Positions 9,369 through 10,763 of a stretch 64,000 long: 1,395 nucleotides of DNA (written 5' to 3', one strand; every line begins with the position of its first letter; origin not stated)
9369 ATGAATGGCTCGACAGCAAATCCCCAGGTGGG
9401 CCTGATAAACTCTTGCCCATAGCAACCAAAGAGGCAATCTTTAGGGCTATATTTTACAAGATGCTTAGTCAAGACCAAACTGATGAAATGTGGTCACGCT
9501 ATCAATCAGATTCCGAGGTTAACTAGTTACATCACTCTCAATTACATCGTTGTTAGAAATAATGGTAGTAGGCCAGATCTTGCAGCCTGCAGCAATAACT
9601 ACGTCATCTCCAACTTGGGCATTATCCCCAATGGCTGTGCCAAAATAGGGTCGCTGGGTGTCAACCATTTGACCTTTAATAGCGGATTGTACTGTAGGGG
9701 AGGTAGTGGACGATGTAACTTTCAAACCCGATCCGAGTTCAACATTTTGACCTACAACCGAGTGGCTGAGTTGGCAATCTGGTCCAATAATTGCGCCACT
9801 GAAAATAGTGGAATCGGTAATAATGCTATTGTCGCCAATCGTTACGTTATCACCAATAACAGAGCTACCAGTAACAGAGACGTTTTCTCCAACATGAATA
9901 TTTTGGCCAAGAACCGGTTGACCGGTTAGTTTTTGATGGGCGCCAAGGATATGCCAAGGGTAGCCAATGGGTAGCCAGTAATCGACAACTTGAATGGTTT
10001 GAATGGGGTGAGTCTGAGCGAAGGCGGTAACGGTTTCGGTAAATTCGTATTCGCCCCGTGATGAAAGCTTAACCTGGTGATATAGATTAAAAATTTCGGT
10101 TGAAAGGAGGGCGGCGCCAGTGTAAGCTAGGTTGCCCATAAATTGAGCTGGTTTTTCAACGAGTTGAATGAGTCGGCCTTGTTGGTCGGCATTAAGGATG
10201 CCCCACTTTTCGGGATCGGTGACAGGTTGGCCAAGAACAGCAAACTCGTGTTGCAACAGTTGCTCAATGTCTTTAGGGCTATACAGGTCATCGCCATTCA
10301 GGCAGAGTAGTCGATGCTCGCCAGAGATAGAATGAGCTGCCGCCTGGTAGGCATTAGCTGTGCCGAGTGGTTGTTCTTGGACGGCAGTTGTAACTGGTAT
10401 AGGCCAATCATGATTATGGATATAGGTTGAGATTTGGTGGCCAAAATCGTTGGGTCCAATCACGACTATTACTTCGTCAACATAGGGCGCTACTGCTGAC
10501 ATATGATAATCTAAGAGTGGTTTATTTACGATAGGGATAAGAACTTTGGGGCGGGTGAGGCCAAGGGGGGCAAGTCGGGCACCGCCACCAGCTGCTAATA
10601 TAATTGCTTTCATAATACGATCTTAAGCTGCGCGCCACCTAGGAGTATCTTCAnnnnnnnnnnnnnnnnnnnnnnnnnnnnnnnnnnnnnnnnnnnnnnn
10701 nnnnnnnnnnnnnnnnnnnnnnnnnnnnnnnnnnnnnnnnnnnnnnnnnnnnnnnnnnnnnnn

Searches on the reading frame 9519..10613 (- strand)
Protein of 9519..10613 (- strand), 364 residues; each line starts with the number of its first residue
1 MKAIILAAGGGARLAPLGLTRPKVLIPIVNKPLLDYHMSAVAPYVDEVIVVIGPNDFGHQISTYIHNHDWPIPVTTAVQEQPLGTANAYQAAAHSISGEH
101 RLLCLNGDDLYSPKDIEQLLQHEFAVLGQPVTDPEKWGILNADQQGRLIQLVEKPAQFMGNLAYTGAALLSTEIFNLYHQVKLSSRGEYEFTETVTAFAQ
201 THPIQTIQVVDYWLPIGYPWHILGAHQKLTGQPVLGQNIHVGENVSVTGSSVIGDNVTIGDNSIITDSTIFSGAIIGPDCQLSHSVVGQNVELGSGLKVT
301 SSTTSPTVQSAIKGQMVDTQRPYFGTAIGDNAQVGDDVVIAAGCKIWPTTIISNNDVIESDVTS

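Call 16: search_protein_families(library=ncbifam, proteins=[window:9519-10613:-])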
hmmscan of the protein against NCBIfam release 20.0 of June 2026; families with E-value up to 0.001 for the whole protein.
window:9519-10613:- (364 aa): 50 families (the best 25 are shown)
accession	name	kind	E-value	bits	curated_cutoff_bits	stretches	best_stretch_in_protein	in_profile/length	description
TIGR03992.1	Arch_glmU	subfamily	2.6e-72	243.9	292.1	2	1-229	1-227/393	bifunctional sugar-1-phosphate nucleotidylyltransferase/acetyltransferase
NF041173.1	Sug_nt_acttase_Thmprot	equivalog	7.4e-65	219.4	600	2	1-301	1-301/405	bifunctional sugar-1-phosphate nucleotidylyltransferase/acetyltransferase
TIGR01208.1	rmlA_long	equivalog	6.9e-44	150.2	320.25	1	2-308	1-306/353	glucose-1-phosphate thymidylyltransferase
NF041313.1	UDPGP_AglF_Halo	equivalog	2e-30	106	400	1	1-229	1-234/234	UTP--glucose-1-phosphate uridylyltransferase AglF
TIGR01207.1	rmlA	equivalog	2.3e-28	99.1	360.65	1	2-232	1-232/286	glucose-1-phosphate thymidylyltransferase RfbA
NF052502.1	man1P_GTase_Rv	exception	8e-28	97.3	440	1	2-357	2-347/352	mannose-1-phosphate guanylyltransferase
TIGR01173.1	glmU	equivalog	1.1e-27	97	366.85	2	1-170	1-172/452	bifunctional UDP-N-acetylglucosamine diphosphorylase/glucosamine-1-phosphate N-acetyltransferase GlmU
NF012024.0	PRK15480.1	equivalog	3.5e-24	85.4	588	1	2-230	5-234/292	glucose-1-phosphate thymidylyltransferase RfbA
NF010933.0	PRK14353.1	equivalog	6.8e-21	74.4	505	1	2-196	7-207/453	bifunctional UDP-N-acetylglucosamine diphosphorylase/glucosamine-1-phosphate N-acetyltransferase GlmU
NF010934.1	PRK14354.1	equivalog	2.1e-19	69.4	450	1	3-302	2-309/447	bifunctional UDP-N-acetylglucosamine diphosphorylase/glucosamine-1-phosphate N-acetyltransferase GlmU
NF010936.0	PRK14356.1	equivalog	9.1e-17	61.1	666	1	3-293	8-313/456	bifunctional UDP-N-acetylglucosamine diphosphorylase/glucosamine-1-phosphate N-acetyltransferase GlmU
NF010937.0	PRK14357.1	equivalog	1.1e-16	60.8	658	1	1-304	1-304/448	bifunctional UDP-N-acetylglucosamine diphosphorylase/glucosamine-1-phosphate N-acetyltransferase GlmU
NF010935.0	PRK14355.1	equivalog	1.5e-16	60.1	718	1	2-154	5-158/459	bifunctional UDP-N-acetylglucosamine diphosphorylase/glucosamine-1-phosphate N-acetyltransferase GlmU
NF010938.0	PRK14358.1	equivalog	3.4e-15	55.6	500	2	235-359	273-396/481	bifunctional N-acetylglucosamine-1-phosphate uridyltransferase/glucosamine-1-phosphate acetyltransferase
TIGR01099.1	galU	equivalog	1.6e-14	54.1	326.8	2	1-54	2-56/261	UTP--glucose-1-phosphate uridylyltransferase GalU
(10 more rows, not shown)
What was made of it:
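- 9519..10613 (-): Sugar-1-phosphate nucleotidyltransferase gene, 40 nt downstream of the regulator gene and a probable operon partner. NCBIfam Arch_glmU-like, E=2.6e-72 (call 16).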
